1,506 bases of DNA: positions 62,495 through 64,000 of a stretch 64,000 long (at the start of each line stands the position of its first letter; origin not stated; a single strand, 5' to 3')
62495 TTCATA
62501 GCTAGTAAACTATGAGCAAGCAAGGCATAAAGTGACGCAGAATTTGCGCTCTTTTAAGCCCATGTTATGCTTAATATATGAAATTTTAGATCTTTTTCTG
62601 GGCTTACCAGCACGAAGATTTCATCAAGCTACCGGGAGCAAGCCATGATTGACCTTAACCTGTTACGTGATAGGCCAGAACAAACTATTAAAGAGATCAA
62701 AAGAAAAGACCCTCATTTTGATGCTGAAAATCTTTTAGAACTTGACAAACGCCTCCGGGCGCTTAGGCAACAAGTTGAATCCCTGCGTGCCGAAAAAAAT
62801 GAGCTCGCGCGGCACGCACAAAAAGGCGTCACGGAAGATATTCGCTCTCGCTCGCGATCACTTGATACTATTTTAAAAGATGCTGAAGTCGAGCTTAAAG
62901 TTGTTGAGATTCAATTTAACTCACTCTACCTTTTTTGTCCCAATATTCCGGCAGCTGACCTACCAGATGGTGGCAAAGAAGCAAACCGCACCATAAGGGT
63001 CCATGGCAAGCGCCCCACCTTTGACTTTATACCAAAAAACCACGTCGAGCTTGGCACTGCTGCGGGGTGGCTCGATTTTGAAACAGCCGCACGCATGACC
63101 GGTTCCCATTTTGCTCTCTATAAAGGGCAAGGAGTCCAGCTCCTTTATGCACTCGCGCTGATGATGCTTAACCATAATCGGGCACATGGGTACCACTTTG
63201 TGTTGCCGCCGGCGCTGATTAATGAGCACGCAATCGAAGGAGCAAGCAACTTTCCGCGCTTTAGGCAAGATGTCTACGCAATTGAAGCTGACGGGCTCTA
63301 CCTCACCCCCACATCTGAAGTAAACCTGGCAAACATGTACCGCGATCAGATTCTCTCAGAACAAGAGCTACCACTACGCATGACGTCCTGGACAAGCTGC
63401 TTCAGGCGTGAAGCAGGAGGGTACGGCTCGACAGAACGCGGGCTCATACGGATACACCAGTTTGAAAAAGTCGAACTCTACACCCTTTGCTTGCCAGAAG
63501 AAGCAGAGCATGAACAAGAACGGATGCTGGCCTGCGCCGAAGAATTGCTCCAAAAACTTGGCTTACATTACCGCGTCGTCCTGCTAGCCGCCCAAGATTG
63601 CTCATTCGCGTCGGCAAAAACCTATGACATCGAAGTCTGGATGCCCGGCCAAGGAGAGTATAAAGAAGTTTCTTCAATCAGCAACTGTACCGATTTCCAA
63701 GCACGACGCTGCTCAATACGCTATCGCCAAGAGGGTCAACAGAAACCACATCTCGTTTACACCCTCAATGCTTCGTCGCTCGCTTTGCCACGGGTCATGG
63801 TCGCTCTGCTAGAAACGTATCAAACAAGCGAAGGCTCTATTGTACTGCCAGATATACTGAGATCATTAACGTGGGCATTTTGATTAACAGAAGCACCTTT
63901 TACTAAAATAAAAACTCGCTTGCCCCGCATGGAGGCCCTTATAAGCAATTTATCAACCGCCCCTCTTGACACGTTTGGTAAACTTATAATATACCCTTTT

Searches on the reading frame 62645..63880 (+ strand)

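Call 56: search_protein_families(library=pfam, proteins=[window:62645-63880:+], max_evalue=0.00001)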
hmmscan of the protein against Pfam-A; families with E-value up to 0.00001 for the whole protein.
window:62645-63880:+ (412 aa): 2 families
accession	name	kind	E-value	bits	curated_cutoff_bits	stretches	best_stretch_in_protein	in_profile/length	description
PF00587.30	tRNA-synt_2b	-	6.2e-40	137.6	29.3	1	216-392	9-179/179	tRNA synthetase class II core domain (G, H, P, S and T)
PF02403.27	Seryl_tRNA_N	-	1.8e-13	51.1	28.2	1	1-102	1-108/108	Seryl-tRNA synthetase N-terminal domain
